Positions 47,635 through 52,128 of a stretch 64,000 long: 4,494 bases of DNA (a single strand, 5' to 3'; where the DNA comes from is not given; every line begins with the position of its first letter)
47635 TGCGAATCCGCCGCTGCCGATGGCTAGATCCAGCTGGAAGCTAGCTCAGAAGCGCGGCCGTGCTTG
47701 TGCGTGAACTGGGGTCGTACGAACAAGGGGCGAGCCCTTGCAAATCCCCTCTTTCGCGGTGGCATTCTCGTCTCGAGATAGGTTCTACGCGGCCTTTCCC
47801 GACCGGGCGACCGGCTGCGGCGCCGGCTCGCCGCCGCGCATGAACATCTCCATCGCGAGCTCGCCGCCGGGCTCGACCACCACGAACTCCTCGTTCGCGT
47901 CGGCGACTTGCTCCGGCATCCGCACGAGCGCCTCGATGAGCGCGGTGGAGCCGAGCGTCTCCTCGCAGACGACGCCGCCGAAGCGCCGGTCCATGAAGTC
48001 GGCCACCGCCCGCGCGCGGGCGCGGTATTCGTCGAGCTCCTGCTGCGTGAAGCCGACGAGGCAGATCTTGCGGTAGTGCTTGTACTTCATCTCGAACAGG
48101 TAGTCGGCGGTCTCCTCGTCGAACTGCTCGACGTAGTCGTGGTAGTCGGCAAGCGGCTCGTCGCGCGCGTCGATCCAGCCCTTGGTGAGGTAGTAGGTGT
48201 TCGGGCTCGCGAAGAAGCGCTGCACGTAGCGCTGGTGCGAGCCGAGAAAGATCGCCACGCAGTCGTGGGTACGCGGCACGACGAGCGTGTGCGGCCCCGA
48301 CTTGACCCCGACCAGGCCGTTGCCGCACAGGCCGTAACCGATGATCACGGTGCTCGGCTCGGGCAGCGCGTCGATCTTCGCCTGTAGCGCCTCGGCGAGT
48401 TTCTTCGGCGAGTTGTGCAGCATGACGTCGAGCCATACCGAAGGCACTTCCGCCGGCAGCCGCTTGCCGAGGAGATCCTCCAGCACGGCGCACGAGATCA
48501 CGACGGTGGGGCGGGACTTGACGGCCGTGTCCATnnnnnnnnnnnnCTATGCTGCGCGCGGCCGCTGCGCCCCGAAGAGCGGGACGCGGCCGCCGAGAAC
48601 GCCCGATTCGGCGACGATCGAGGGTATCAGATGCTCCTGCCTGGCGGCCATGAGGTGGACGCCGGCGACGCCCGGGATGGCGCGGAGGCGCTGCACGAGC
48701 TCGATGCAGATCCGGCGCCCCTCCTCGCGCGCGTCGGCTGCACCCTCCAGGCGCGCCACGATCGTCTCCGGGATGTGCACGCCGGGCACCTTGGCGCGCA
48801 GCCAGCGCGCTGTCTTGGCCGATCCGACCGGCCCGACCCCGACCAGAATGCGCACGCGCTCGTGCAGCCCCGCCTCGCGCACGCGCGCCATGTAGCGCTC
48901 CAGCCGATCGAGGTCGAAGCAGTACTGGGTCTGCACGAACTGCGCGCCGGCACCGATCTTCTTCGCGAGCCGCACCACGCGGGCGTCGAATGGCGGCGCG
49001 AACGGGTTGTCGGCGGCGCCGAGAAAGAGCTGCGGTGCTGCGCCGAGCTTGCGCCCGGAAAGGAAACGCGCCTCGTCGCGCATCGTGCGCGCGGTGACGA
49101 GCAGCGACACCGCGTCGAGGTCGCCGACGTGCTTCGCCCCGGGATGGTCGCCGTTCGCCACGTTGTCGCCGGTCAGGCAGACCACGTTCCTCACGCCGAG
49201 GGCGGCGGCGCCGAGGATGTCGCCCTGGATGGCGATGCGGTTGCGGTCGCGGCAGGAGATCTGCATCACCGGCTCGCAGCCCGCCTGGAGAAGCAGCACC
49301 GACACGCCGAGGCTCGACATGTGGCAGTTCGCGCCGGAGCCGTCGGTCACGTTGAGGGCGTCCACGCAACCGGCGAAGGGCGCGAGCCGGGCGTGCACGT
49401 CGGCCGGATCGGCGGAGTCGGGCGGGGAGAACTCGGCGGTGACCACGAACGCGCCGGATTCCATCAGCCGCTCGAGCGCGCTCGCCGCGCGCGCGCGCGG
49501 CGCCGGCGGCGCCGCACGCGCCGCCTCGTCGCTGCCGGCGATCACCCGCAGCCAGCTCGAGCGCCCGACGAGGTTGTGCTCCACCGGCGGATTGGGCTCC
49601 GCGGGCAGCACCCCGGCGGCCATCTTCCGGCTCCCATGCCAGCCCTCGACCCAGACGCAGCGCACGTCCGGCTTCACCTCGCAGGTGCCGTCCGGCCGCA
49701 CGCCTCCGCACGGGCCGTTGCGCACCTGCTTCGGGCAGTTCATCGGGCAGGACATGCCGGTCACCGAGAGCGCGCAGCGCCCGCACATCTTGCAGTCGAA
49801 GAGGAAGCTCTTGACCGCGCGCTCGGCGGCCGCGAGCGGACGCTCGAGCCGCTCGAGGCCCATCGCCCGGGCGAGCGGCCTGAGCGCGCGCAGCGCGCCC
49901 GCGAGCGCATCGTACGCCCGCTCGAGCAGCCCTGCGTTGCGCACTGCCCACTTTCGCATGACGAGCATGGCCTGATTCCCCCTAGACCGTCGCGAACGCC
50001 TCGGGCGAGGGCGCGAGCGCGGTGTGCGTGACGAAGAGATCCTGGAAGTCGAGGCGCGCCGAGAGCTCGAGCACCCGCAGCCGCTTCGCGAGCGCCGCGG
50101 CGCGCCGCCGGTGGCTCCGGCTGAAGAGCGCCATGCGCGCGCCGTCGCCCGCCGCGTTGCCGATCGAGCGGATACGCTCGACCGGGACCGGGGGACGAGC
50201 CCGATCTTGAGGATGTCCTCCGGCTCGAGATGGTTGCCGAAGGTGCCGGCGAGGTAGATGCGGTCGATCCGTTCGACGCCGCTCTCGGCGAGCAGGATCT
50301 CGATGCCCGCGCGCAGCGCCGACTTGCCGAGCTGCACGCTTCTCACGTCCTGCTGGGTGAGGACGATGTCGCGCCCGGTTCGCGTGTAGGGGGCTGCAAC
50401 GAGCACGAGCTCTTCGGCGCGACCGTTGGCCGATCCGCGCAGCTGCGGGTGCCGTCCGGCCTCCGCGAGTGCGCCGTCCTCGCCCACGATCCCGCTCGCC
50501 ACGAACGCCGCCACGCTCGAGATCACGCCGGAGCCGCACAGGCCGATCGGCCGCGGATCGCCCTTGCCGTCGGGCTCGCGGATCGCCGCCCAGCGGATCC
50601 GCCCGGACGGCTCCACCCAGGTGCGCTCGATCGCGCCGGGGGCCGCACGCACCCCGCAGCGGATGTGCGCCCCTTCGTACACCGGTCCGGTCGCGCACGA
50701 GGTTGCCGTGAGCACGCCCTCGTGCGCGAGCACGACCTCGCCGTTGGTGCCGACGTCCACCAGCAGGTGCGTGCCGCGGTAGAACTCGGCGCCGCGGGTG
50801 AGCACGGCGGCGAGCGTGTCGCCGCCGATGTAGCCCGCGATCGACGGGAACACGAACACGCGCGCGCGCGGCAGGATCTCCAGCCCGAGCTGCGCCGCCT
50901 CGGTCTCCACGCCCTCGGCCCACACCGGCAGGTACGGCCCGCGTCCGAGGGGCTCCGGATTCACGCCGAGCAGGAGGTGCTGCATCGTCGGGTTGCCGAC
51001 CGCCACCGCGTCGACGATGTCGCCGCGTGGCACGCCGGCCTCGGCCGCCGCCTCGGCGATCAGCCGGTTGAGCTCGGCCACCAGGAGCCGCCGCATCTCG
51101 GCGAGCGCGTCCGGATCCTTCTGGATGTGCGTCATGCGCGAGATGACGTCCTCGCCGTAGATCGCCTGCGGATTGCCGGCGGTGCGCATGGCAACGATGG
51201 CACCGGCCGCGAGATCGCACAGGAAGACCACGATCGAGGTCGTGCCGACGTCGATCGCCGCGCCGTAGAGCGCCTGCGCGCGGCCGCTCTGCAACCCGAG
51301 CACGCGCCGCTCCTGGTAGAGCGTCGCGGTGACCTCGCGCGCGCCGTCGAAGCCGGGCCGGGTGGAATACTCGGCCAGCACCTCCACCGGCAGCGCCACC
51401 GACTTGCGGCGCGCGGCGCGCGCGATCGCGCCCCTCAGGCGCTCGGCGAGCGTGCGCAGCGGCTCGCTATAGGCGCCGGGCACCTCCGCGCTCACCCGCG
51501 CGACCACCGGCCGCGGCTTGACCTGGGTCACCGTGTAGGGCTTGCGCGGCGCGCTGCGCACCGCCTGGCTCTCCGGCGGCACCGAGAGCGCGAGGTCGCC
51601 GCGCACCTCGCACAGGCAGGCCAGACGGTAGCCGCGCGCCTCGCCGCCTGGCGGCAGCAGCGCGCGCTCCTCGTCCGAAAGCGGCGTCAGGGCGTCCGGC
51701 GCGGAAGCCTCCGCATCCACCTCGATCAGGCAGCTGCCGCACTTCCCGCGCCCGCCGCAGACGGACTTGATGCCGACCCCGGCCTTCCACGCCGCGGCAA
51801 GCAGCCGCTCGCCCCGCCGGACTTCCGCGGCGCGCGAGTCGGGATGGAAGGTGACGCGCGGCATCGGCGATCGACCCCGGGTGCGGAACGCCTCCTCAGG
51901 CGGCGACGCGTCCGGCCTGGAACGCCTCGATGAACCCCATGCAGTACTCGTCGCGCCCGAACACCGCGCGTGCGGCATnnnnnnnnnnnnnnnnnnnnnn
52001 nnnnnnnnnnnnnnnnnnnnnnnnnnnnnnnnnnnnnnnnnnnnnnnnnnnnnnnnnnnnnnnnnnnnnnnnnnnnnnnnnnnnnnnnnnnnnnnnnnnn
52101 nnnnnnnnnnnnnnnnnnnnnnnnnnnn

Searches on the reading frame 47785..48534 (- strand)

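Call 83: search_protein_families(library=pfam, proteins=[window:47785-48534:-], max_evalue=0.00001)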
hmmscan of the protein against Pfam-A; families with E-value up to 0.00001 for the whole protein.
window:47785-48534:- (249 aa): 1 family
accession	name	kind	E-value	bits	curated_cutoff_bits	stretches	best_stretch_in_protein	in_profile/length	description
PF07796.16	DUF1638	-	2.1e-37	128.9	27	1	34-184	1-146/161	Protein of unknown function (DUF1638)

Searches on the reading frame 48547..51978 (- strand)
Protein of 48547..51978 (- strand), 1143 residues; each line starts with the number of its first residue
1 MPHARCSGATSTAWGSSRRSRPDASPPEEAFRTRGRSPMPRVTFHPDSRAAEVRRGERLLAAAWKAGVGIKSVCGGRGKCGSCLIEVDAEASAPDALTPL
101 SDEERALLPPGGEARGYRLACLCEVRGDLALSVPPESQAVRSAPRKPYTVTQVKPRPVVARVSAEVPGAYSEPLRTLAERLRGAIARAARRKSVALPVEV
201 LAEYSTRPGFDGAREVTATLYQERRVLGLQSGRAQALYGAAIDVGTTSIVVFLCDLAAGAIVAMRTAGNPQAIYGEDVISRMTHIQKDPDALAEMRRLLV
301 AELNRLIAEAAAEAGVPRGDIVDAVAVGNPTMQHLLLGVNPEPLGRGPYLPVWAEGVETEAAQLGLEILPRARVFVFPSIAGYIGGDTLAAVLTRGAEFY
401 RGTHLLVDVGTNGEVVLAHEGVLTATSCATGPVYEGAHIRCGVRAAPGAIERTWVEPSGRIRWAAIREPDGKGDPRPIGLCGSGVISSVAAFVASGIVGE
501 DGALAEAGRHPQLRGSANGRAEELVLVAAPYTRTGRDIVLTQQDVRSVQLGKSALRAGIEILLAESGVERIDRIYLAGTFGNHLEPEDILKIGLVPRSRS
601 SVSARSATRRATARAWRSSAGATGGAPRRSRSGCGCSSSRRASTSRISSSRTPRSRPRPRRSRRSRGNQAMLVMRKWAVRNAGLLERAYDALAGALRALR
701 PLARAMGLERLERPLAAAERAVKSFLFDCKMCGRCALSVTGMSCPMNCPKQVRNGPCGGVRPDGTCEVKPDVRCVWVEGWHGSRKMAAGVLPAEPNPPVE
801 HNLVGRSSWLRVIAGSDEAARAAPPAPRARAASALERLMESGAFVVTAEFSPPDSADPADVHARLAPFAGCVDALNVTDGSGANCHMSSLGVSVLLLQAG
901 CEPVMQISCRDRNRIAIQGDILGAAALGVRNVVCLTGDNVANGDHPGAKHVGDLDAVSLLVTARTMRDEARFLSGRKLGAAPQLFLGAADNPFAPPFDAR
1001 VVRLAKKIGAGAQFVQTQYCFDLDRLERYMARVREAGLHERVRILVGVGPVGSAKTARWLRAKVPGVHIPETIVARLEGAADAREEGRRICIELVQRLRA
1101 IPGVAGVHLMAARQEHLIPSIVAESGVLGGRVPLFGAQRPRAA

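Call 84: search_protein_families(library=pfam, proteins=[window:48547-51978:-], max_evalue=0.00001)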
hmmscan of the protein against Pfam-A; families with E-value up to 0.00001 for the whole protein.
window:48547-51978:- (1143 aa): 5 families
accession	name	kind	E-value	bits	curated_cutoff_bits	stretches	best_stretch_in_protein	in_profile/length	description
PF14574.11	RACo_C_ter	-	1.9e-54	184.9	27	1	404-602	3-197/261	C-terminal domain of RACo the ASKHA domain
PF17651.6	Raco_middle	-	1.3e-50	171.6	26.8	1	238-395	1-158/163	RACo middle region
PF02219.23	MTHFR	-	1.1e-36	127.2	24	1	835-1125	2-286/287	Methylenetetrahydrofolate reductase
PF12225.13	DUF5981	-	4.4e-23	81.2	23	1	711-787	4-80/95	Methylene-tetrahydrofolate reductase C terminal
PF00111.32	Fer2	-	2.9e-08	34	21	1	46-125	5-76/77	2Fe-2S iron-sulfur cluster binding domain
